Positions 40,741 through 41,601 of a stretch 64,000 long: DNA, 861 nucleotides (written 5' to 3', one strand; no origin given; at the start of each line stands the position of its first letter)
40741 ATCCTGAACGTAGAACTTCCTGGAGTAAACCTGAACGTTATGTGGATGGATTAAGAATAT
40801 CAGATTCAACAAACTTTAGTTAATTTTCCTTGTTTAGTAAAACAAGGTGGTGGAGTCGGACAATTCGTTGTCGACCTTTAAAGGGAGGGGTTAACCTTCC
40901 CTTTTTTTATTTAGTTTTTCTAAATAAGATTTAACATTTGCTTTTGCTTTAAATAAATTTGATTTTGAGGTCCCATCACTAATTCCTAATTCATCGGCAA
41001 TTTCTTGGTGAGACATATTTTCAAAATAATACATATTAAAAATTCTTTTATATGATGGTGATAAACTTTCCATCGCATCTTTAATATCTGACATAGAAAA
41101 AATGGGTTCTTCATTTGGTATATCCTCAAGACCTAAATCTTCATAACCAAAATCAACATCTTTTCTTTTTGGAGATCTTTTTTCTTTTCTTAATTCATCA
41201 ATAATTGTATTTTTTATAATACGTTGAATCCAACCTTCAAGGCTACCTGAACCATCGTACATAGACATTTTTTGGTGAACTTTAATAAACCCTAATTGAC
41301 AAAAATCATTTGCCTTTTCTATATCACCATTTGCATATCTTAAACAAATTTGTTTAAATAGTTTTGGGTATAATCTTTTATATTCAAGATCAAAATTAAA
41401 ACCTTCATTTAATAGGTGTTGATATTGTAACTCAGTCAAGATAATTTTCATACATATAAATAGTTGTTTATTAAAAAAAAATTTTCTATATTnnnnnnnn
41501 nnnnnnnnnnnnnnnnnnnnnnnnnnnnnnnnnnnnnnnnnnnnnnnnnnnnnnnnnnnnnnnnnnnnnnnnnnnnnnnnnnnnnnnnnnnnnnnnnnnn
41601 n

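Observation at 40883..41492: Orphan ECF-type sigma factor on a minus-strand island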

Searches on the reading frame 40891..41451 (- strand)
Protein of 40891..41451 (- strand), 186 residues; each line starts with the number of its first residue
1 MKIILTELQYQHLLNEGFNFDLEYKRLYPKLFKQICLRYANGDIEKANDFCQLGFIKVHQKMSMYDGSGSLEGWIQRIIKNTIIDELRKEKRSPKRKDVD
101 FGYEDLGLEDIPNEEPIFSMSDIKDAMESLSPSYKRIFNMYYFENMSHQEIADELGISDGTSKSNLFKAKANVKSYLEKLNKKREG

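Call 3: search_protein_families(library=pfam, proteins=[window:40891-41451:-], max_evalue=1)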
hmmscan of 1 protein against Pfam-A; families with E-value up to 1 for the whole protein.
window:40891-41451:- (186 aa): 12 families
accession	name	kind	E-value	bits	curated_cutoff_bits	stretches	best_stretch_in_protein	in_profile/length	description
PF08281.18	Sigma70_r4_2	-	3.5e-16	59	25.7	1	123-171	4-52/54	Sigma-70, region 4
PF04542.20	Sigma70_r2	-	6.7e-13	48.7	24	1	30-92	7-70/71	Sigma-70 region 2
PF04545.22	Sigma70_r4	-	1.6e-08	34.3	24.1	1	126-169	1-44/50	Sigma-70, region 4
PF07638.17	Sigma70_ECF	-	4.7e-06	27.1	21.1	1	60-175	64-181/185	ECF sigma factor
PF04297.20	UPF0122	-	0.00026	21.6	22.7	1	135-181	23-69/101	Putative helix-turn-helix protein, YlxM / p13 like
PF06530.18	Phage_antitermQ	-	0.012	16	26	1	125-184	58-117/118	Phage antitermination protein Q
PF07374.17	DUF1492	-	0.02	15.5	21.5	1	124-163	49-89/100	Protein of unknown function (DUF1492)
PF13412.12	HTH_24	-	0.048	13.7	21.9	1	145-163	17-35/48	Winged helix-turn-helix DNA-binding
PF14769.11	CLAMP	-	0.083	13.7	22.7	1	108-150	54-96/99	Flagellar C1a complex subunit C1a-32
PF04967.18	HTH_10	-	0.092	13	23.1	1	146-173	24-51/53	HTH DNA binding domain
PF07508.19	Recombinase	-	0.12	13.1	21.1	1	132-166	5-38/102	Recombinase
PF00196.25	GerE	-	0.13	12.3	23.5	1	144-161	16-33/57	Bacterial regulatory proteins, luxR family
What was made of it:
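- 41176..41364 (-): Codes for the sigma2 domain (aa 30-92). Pfam Sigma70_r2, 6.7e-13 (call 3).
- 40939..41085 (-): Codes for the sigma4 domain (aa 123-171), including the helix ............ Pfam Sigma70_r4_2, 3.5e-16 (call 3).
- On ECF (group 4) sigma-70 family: PF04542 at 6.7e-13 (48.7 bits against a cut-off of 24) (call 3). PF08281 at 3.5e-16 and PF04545 at 1.6e-8 (call 3). No Sigma70_r3 or r1 hit appears at E <= 1 (call 3).
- Checked: Pfam gives Sigma70_r2 (aa 30-92, 6.7e-13), Sigma70_r4_2 (aa 123-171, 3.5e-16) and Sigma70_ECF (4.7e-6), all above the curated cut-offs (call 3).
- The ORF is intact with both domains above the Pfam thresholds (call 3).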

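Call 4: search_protein_families(library=phrogs, proteins=[window:40891-41451:-], max_evalue=0.1)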
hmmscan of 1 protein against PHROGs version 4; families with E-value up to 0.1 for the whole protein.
window:40891-41451:- (186 aa): 12 families
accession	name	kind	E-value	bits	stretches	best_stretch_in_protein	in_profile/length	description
phrog_1740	-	transcription regulation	7.1e-29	101.7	1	19-183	60-222/567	RNA polymerase sigma factor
phrog_36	-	transcription regulation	2.4e-08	34.8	1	121-182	131-185/220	transcriptional regulator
phrog_1190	-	transcription regulation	6e-08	33.6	1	122-179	104-161/167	RNA polymerase sigma factor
phrog_351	-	transcription regulation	3.7e-06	26.8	1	104-183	645-732/928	RNA polymerase sigma factor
phrog_79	-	transcription regulation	4.4e-06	27.5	1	136-184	96-144/156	anti-termination protein Q-like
phrog_11138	-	unknown function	1.2e-05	26.6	1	120-178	82-140/142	-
phrog_248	-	transcription regulation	2e-05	25.7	1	122-162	82-122/161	transcriptional activator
phrog_13787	-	unknown function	0.00064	20.9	1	121-177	113-168/172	-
phrog_1558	-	unknown function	0.015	16.1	1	133-169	122-160/178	-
phrog_17740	-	unknown function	0.021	15.7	1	144-162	15-33/62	-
phrog_8446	-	DNA, RNA and nucleotide metabolism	0.076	13.7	0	138-169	65-96/211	HNH endonuclease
phrog_7545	-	DNA, RNA and nucleotide metabolism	0.077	14.2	0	136-171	9-44/160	HNH endonuclease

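Call 5: search_protein_families(library=ncbifam, proteins=[window:40891-41451:-], max_evalue=0.1)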
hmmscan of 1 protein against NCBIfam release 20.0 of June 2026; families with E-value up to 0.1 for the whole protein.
window:40891-41451:- (186 aa): 114 families (the best 25 are shown)
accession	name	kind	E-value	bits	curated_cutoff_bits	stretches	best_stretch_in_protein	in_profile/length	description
TIGR02937.1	sigma70-ECF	superfamily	3.2e-28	98.4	42.9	1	28-177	10-165/165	sigma-70 family RNA polymerase sigma factor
TIGR02985.1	Sig70_bacteroi1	subfamily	1.2e-20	74.4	126.4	1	20-175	3-160/162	RNA polymerase sigma-70 factor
NF058625.1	sigma_PG0214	equivalog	1.2e-18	67.4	130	1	27-183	13-167/170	GFO_1088 family ECF-type sigma factor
TIGR02950.1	SigM_subfam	subfamily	1e-17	64.4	147.95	1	40-177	20-158/159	RNA polymerase sigma factor, SigM family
NF007215.0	PRK09637.1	equivalog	2.4e-17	63.5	212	1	44-178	25-155/181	RNA polymerase sigma factor SigZ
NF007227.0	PRK09645.1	subfamily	4.6e-17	62.5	202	1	35-180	29-173/177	sigma-70 family RNA polymerase sigma factor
TIGR02959.1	SigZ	equivalog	7.1e-17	61.8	168.65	1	43-179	18-150/170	RNA polymerase sigma factor SigZ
NF007229.0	PRK09647.1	equivalog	2e-16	60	265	1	41-183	65-208/220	RNA polymerase sigma factor SigE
NF009174.0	PRK12522.1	equivalog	4.7e-16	59.3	217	1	28-180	12-170/175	RNA polymerase sigma factor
NF006930.0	PRK09415.1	subfamily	2.3e-15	56.9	198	1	37-179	34-177/179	RNA polymerase factor sigma C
NF007223.0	PRK09641.1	equivalog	6e-15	55.6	209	1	30-179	29-186/187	RNA polymerase sigma factor SigW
TIGR02983.1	SigE-fam_strep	subfamily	7.7e-15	55.2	141.55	1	20-178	8-159/162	SigE family RNA polymerase sigma factor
NF004113.0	PRK05602.1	equivalog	8.2e-15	55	208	1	42-184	67-208/211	RNA polymerase sigma factor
NF009171.0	PRK12518.1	equivalog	1.2e-14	54.6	208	1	24-179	29-186/191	RNA polymerase sigma factor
NF008888.0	PRK11922.1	equivalog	2.1e-14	53.7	204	1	45-179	55-198/231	RNA polymerase sigma factor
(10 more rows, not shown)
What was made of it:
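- On ECF (group 4) sigma-70 family: TIGR02937 at 3.2e-28 (call 5).
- On T4 gp55 family: Pfam, NCBIfam and PHROG best hits are ECF or general sigma families (calls 3-5).
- Closest known: T4 gp55 late sigma with the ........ late promoter. Different: The protein is an ECF sigma by profile (calls 3, 5).
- Checked: TIGR02937 sigma70-ECF scores 3.2e-28 and phrog_1740 'RNA polymerase sigma factor' 7e-29 (calls 4, 5).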

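Call 7: search_dna_similar(query=window:40891-41451:-, collection=phages, mode=protein, max_rows=30)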
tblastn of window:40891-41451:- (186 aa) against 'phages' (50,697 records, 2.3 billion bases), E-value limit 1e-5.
Records with a match: 35; places in all: 35; records where one place covers at least 80% of the query: 21.
Best place of each record, by identity: <60% 35.
By first word of the organism name: uncultured 19; Bacteriophage 8; Listeria 2; Streptomyces 2; Bohxovirus 1; Salmonella 1; Dulem 1; Bacteroides 1.
By host as written in the record: - 28; Listeria monocytogenes 2; Streptomyces lividans JI 1326 2; Salmonella enterica subsp. enterica serovar Kentucky 1; Propithecus coquereli 1; Bacteroides salyersiae BSC162 1.
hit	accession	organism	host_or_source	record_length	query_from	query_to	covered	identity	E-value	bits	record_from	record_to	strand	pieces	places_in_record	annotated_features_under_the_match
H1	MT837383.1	Bacteriophage sp.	human fecal samples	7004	4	179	95%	28.9%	6e-9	60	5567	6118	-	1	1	record has no annotation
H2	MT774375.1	uncultured phage cr50_1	human feces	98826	24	182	85%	31.5%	6e-12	69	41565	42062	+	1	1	RNA polymerase sigma-W factor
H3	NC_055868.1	uncultured phage cr50_1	human feces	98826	24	182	85%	31.5%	6e-12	69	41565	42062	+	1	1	RNA polymerase sigma factor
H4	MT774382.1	uncultured phage cr10_1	human feces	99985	24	181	85%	31.1%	3e-14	76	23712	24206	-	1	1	RNA polymerase sigma-W factor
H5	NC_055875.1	uncultured phage cr10_1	human feces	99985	24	181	85%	31.1%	3e-14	76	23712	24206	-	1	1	RNA polymerase sigma factor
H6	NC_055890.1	uncultured phage cr56_1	human feces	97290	3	177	94%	28.0%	1e-9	62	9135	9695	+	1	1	RNA polymerase sigma-W factor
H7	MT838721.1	Bacteriophage sp.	human fecal samples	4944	18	184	90%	28.8%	2e-7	56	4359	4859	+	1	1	record has no annotation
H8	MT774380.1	uncultured phage cr1_1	human feces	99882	24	182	85%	29.6%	3e-14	76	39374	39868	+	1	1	RNA polymerase sigma-W factor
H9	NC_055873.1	uncultured phage cr1_1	human feces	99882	24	182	85%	29.6%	3e-14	76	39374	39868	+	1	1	RNA polymerase sigma factor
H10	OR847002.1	Listeria phage LM 4-11-1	Listeria monocytogenes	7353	9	178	91%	27.6%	3e-10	64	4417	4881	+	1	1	record has no annotation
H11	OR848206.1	Listeria phage LM 4-14-1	Listeria monocytogenes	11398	9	178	91%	27.6%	3e-10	64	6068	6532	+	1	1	record has no annotation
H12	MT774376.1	uncultured phage cr55_1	human feces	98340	24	182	85%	29.0%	5e-14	75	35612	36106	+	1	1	RNA polymerase sigma-W factor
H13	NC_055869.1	uncultured phage cr55_1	human feces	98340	24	182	85%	29.0%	5e-14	75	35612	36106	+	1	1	RNA polymerase sigma factor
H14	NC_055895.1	uncultured phage cr7_1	human feces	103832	28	177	81%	30.7%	4e-14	75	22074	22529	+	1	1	RNA polymerase sigma-W factor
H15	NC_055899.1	uncultured phage cr124_1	human feces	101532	28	177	81%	30.1%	1e-13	74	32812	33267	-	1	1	RNA polymerase sigma-W factor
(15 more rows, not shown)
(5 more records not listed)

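Call 12: find_homologous_proteins(query=window:40891-41451:-)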
Query window:40891-41451:- (186 aa): 873 proteins with E <= 0.001 among 916 candidates; the best 120 are listed.
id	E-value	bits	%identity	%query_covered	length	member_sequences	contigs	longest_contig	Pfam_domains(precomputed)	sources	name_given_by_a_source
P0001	6.8e-117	406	98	100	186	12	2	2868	PF07638.18,PF04545.23,PF04542.21,PF08281.19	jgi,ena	jgi:RNA polymerase sigma-70 factor (ECF subfamily)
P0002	2.4e-113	394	94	100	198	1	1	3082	PF07638.18,PF04545.23,PF04542.21,PF08281.19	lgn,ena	-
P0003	3.1e-113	394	94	100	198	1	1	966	PF07638.18,PF04545.23,PF04542.21,PF08281.19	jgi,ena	-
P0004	6.9e-113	393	94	100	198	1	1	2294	PF07638.18,PF04545.23,PF04542.21,PF08281.19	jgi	jgi:RNA polymerase sigma factor (sigma-70 family)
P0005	1.1e-112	392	95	100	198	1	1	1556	PF07638.18,PF04545.23,PF04542.21,PF08281.19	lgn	-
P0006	3.9e-111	387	93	100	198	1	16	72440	PF07638.18,PF04545.23,PF04542.21,PF08281.19,PF04297.21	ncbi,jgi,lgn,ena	jgi:RNA polymerase sigma factor (sigma-70 family)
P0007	3.8e-110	384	92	100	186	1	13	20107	PF07638.18,PF04545.23,PF04542.21,PF08281.19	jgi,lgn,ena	-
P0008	4.7e-110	384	92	100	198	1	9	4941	PF07638.18,PF04545.23,PF04542.21,PF08281.19,PF04297.21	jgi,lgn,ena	jgi:RNA polymerase sigma factor (sigma-70 family)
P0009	5.4e-110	383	92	100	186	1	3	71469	PF07638.18,PF04545.23,PF04542.21,PF08281.19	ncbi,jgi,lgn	jgi:RNA polymerase sigma-70 factor (ECF subfamily)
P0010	6.8e-110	383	92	100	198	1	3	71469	PF07638.18,PF04545.23,PF04542.21,PF08281.19,PF04297.21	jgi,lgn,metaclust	jgi:RNA polymerase sigma factor (sigma-70 family)|metaclust:\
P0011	1.6e-109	382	92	100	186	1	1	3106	PF07638.18,PF04545.23,PF04542.21,PF08281.19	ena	-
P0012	1.9e-109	382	92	100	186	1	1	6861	PF07638.18,PF04545.23,PF04542.21,PF08281.19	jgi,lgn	jgi:RNA polymerase sigma factor (sigma-70 family)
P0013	3.1e-109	381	92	100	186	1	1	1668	PF07638.18,PF04545.23,PF04542.21,PF08281.19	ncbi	-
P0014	5.6e-109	380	92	100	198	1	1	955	PF07638.18,PF04545.23,PF04542.21,PF08281.19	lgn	-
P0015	2.1e-106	372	90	100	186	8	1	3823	PF07638.18,PF04545.23,PF04542.21,PF08281.19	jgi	-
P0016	1.9e-103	362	85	100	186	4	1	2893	PF07638.18,PF04545.23,PF04542.21,PF08281.19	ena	-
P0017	4.8e-101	354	84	100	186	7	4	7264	PF07638.18,PF04545.23,PF04542.21,PF08281.19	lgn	-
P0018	1.5e-99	349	84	100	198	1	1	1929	PF07638.18,PF04545.23,PF04542.21,PF08281.19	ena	-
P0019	1.6e-98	346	81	99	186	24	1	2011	PF04545.23,PF04542.21,PF08281.19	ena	-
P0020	1.1e-91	324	75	100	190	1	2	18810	PF07638.18,PF04545.23,PF04542.21,PF08281.19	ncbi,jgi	jgi:RNA polymerase sigma factor (sigma-70 family)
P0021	7.6e-86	305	74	99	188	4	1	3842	PF04545.23,PF04542.21,PF08281.19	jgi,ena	jgi:RNA polymerase sigma-70 factor (ECF subfamily)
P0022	2.8e-85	303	72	99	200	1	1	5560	PF07638.18,PF04545.23,PF04542.21,PF08281.19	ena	-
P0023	4.3e-85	302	75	99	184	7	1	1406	PF04545.23,PF04542.21,PF08281.19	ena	-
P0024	6.4e-85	302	72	99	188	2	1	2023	PF07638.18,PF04545.23,PF04542.21,PF08281.19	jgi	-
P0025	1.3e-84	301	72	99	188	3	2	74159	PF04545.23,PF04542.21,PF08281.19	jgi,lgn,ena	jgi:RNA polymerase sigma-70 factor (ECF subfamily)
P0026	4.0e-84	299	71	99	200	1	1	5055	PF07638.18,PF04545.23,PF04542.21,PF08281.19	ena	-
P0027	1.4e-82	294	70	99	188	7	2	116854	PF07638.18,PF04545.23,PF04542.21,PF08281.19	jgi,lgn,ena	jgi:RNA polymerase sigma-70 factor (ECF subfamily)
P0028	8.8e-81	288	69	100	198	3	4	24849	PF07638.18,PF04545.23,PF04542.21,PF08281.19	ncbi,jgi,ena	jgi:RNA polymerase sigma-70 factor (ECF subfamily)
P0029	8.4e-80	285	70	99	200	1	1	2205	PF04545.23,PF04542.21,PF08281.19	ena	-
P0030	1.5e-79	284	69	99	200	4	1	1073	PF07638.18,PF04545.23,PF04542.21,PF08281.19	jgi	-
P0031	3.4e-79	283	69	99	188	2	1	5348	PF04545.23,PF04542.21,PF08281.19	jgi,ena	jgi:RNA polymerase sigma-70 factor (ECF subfamily)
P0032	1.4e-78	281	69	99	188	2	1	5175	PF07638.18,PF04545.23,PF04542.21,PF08281.19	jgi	jgi:RNA polymerase sigma-70 factor (ECF subfamily)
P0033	3.6e-78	280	69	99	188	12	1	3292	PF04545.23,PF04542.21,PF08281.19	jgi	jgi:RNA polymerase sigma-70 factor (ECF subfamily)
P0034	4.0e-78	280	69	99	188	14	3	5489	PF04545.23,PF04542.21,PF08281.19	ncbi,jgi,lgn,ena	jgi:RNA polymerase sigma-70 factor (ECF subfamily)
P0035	2.1e-77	277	69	99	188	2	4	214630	PF04545.23,PF04542.21,PF08281.19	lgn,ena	-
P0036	1.6e-76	274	69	99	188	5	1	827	PF04545.23,PF04542.21,PF08281.19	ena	-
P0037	7.0e-76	272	63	99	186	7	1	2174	PF04545.23,PF04542.21,PF08281.19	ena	-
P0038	2.3e-75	271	66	99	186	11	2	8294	PF07638.18,PF04545.23,PF04542.21,PF08281.19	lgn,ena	-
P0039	4.0e-75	270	67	99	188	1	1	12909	PF07638.18,PF04545.23,PF04542.21,PF08281.19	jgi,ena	jgi:RNA polymerase sigma-70 factor (ECF subfamily)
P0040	4.1e-75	270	66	99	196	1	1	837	PF07638.18,PF04545.23,PF04542.21,PF08281.19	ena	-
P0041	7.9e-75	269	66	99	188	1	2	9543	PF04545.23,PF04542.21,PF08281.19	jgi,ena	jgi:RNA polymerase sigma factor (sigma-70 family)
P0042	8.5e-75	269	66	99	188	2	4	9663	PF04545.23,PF04542.21,PF08281.19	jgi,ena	jgi:RNA polymerase sigma-70 factor (ECF subfamily)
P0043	1.9e-74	268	66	99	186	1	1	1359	PF07638.18,PF04545.23,PF04542.21,PF08281.19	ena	-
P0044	7.2e-74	266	66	99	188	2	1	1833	PF07638.18,PF04545.23,PF04542.21,PF08281.19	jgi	-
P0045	1.4e-73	265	66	99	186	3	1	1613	PF07638.18,PF04545.23,PF04542.21,PF08281.19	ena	-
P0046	2.0e-73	264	66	99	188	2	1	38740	PF04545.23,PF04542.21,PF08281.19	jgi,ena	jgi:RNA polymerase sigma-70 factor (ECF subfamily)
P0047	3.5e-73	264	66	99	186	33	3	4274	PF07638.18,PF04545.23,PF04542.21,PF08281.19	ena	-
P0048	1.2e-72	262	65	99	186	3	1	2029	PF07638.18,PF04545.23,PF04542.21,PF08281.19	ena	-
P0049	4.3e-71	257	64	99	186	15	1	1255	PF07638.18,PF04545.23,PF04542.21,PF08281.19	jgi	jgi:RNA polymerase sigma-70 factor (ECF subfamily)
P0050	8.5e-71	256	64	98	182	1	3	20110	PF07638.18,PF04545.23,PF04542.21,PF08281.19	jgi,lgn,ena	jgi:RNA polymerase sigma-70 factor (ECF subfamily)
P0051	1.0e-70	255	63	98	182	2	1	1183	PF07638.18,PF04545.23,PF04542.21,PF08281.19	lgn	-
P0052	1.8e-70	255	63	98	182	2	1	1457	PF07638.18,PF04545.23,PF04542.21,PF08281.19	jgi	jgi:RNA polymerase sigma-70 factor (ECF subfamily)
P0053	7.9e-70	253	63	99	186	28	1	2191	PF07638.18,PF04545.23,PF04542.21,PF08281.19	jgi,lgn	jgi:RNA polymerase sigma-70 factor (ECF subfamily)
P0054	3.9e-69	250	62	98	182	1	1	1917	PF07638.18,PF04545.23,PF04542.21,PF08281.19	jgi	jgi:RNA polymerase sigma-70 factor (ECF subfamily)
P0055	1.0e-68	249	60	99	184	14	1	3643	PF04545.23,PF04542.21,PF08281.19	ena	-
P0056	1.2e-68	249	62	99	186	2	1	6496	PF07638.18,PF04545.23,PF04542.21,PF08281.19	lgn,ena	-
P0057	1.0e-63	233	55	99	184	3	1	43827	PF07638.18,PF04545.23,PF04542.21,PF08281.19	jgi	jgi:RNA polymerase sigma-70 factor, ECF subfamily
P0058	1.3e-63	232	60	94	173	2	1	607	PF04545.23,PF04542.21,PF08281.19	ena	-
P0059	6.2e-59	217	56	98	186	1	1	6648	PF04545.23,PF04542.21,PF08281.19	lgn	-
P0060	6.6e-58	214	71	75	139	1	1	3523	PF04545.23,PF04542.21,PF08281.19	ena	-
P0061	9.0e-58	213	59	99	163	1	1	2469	PF04545.23,PF08281.19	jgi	jgi:hypothetical protein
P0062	1.6e-49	186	50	92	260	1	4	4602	PF04545.23,PF04542.21,PF08281.19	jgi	jgi:RNA polymerase sigma-70 factor (ECF subfamily)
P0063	4.6e-48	182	49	97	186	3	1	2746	PF04545.23,PF04542.21,PF08281.19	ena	-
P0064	8.3e-47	178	51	99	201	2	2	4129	PF04545.23,PF04542.21,PF08281.19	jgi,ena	-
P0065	4.3e-46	175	49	92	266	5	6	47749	PF04545.23,PF04542.21,PF08281.19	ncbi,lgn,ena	-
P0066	6.3e-46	175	50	97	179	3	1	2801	PF04545.23,PF04542.21,PF08281.19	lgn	-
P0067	1.3e-45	174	49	93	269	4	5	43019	PF04545.23,PF04542.21,PF08281.19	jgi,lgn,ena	-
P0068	1.7e-45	173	47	93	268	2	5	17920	PF04545.23,PF04542.21,PF08281.19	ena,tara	tara:strand:- start:1229 stop:2035 length:807 start_codon:yes stop_codon:yes gene_type:complete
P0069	3.6e-44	169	46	98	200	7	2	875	PF04545.23,PF04542.21,PF08281.19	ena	-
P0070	3.9e-44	169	49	96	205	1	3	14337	PF04545.23,PF04542.21,PF08281.19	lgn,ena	-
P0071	2.9e-43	166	48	95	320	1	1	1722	PF07638.18,PF04545.23,PF04542.21,PF08281.19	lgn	-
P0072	4.0e-43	166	45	95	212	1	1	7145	PF04545.23,PF04542.21,PF08281.19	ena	-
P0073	4.9e-42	162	49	93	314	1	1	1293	PF07638.18,PF04545.23,PF04542.21,PF08281.19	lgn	-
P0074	7.7e-42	161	64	66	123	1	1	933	PF04545.23,PF08281.19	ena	-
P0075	8.7e-42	161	45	98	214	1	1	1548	PF04545.23,PF04542.21,PF08281.19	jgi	-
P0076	1.0e-41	161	45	98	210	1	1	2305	PF04545.23,PF04542.21,PF08281.19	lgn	-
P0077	1.8e-41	160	45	98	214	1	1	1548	PF04545.23,PF04542.21,PF08281.19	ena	-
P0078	7.3e-41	158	48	90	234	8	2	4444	PF04545.23,PF04542.21,PF08281.19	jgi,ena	jgi:RNA polymerase sigma-70 factor (ECF subfamily)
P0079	1.7e-40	157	45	97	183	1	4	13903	PF05263.18,PF07638.18,PF04545.23,PF04542.21,PF08281.19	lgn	-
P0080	2.0e-40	157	61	66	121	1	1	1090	PF07638.18,PF04545.23,PF04542.21,PF08281.19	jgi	jgi:RNA polymerase sigma-70 factor (ECF subfamily)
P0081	3.9e-40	156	45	96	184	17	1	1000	PF07638.18,PF04545.23,PF04542.21,PF08281.19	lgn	-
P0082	3.3e-39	153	71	56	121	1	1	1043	PF07638.18,PF04545.23,PF08281.19,PF04297.21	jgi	jgi:RNA polymerase sigma factor (sigma-70 family)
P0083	5.5e-39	152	46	91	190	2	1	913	PF07638.18,PF04545.23,PF04542.21,PF08281.19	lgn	-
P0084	2.3e-38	150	46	89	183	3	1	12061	PF07638.18,PF04545.23,PF04542.21,PF08281.19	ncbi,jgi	jgi:RNA polymerase sigma factor (sigma-70 family)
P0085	6.6e-38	149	44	95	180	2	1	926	PF07638.18,PF04545.23,PF04542.21,PF08281.19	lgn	-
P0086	2.4e-37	147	44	97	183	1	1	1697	PF05263.18,PF07638.18,PF04545.23,PF04542.21,PF08281.19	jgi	jgi:RNA polymerase sigma-70 factor (ECF subfamily)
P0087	2.5e-37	147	45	93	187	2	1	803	PF07638.18,PF04545.23,PF04542.21,PF08281.19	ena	-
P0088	1.6e-36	144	43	96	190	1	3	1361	PF07638.18,PF04545.23,PF04542.21,PF08281.19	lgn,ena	-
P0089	2.5e-36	143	45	86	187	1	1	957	PF04545.23,PF04542.21,PF08281.19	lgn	-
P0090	3.6e-36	143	49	83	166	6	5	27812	PF04545.23,PF04542.21,PF08281.19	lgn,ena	-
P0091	2.0e-35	141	42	91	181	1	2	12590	PF04545.23,PF04542.21,PF08281.19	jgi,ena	jgi:RNA polymerase sigma-70 factor (ECF subfamily)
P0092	9.5e-35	138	49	83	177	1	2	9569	PF07638.18,PF04545.23,PF04542.21,PF08281.19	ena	-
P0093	1.7e-34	137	47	85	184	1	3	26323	PF07638.18,PF04545.23,PF04542.21,PF08281.19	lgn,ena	-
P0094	1.5e-33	134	46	83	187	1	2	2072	PF07638.18,PF04545.23,PF04542.21,PF08281.19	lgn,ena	-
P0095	4.5e-33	133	46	85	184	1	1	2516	PF07638.18,PF04545.23,PF04542.21,PF08281.19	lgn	-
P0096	4.8e-33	133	45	76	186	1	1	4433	PF07638.18,PF04545.23,PF04542.21,PF08281.19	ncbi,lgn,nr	ncbi:MAG: RNA polymerase sigma factor [Flavobacteriales bacterium]|nr:RNA polymerase sigma factor [F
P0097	5.2e-33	133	46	85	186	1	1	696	PF04545.23,PF04542.21,PF08281.19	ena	-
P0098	6.1e-33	132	44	87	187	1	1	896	PF07638.18,PF04545.23,PF04542.21,PF08281.19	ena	-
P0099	1.2e-32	131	42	99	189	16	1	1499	PF07638.18,PF00196.26,PF04545.23,PF04542.21,PF08281.19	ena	-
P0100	1.6e-32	131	46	85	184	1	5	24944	PF07638.18,PF04545.23,PF04542.21,PF08281.19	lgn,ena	-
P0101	1.7e-32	131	46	82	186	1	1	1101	PF07638.18,PF04545.23,PF04542.21,PF08281.19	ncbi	-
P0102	1.8e-32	131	45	84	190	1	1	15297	PF07638.18,PF04545.23,PF04542.21,PF08281.19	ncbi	-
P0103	2.0e-32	131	46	85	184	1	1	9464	PF07638.18,PF04545.23,PF04542.21,PF08281.19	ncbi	ncbi:MAG: RNA polymerase sigma factor [Flavobacteriales bacterium]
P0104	3.1e-32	130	44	83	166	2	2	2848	PF04542.21,PF08281.19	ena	-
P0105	3.5e-32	130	46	80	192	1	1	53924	PF07638.18,PF04545.23,PF04542.21,PF08281.19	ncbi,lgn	ncbi:MAG: RNA polymerase sigma factor [Bacteroidota bacterium]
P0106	3.8e-32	130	47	84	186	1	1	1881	PF07638.18,PF04545.23,PF04542.21,PF08281.19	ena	-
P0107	5.7e-32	129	46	83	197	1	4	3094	PF07638.18,PF04545.23,PF04542.21,PF08281.19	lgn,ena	-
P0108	1.2e-31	128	44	83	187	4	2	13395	PF07638.18,PF04545.23,PF04542.21,PF08281.19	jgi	-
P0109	1.3e-31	128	47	84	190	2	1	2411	PF07638.18,PF04545.23,PF04542.21,PF08281.19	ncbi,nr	ncbi:MAG: RNA polymerase sigma factor, partial [Flavobacteriales bacterium]|nr:RNA polymerase sigma 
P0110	1.6e-31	128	46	85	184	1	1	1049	PF07638.18,PF04545.23,PF04542.21,PF08281.19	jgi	-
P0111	1.7e-31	128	47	84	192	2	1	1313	PF07638.18,PF04545.23,PF04542.21,PF08281.19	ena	-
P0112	1.8e-31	128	63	56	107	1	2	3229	PF07638.18,PF04545.23,PF08281.19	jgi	jgi:RNA polymerase sigma-70 factor (ECF subfamily)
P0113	1.8e-31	128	45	82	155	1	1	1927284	PF07638.18,PF00196.26,PF04545.23,PF04542.21,PF08281.19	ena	-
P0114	2.0e-31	127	45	85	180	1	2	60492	PF07638.18,PF04545.23,PF04542.21,PF08281.19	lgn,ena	-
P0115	2.1e-31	127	45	82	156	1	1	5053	PF07638.18,PF00196.26,PF04545.23,PF04542.21,PF08281.19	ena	-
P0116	2.2e-31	127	45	85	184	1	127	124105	PF07638.18,PF04545.23,PF04542.21,PF08281.19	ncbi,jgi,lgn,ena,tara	ncbi:MAG: RNA polymerase sigma factor [Flavobacteriales bacterium]|jgi:RNA polymerase sigma factor (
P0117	2.2e-31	127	45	85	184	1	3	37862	PF07638.18,PF04545.23,PF04542.21,PF08281.19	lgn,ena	-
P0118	2.6e-31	127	45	85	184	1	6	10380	PF07638.18,PF04545.23,PF04542.21,PF08281.19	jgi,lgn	jgi:RNA polymerase sigma factor (sigma-70 family)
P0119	2.7e-31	127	45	85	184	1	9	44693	PF07638.18,PF04545.23,PF04542.21,PF08281.19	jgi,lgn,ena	jgi:RNA polymerase sigma factor (sigma-70 family)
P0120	2.9e-31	127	44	83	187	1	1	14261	PF07638.18,PF04545.23,PF04542.21,PF08281.19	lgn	-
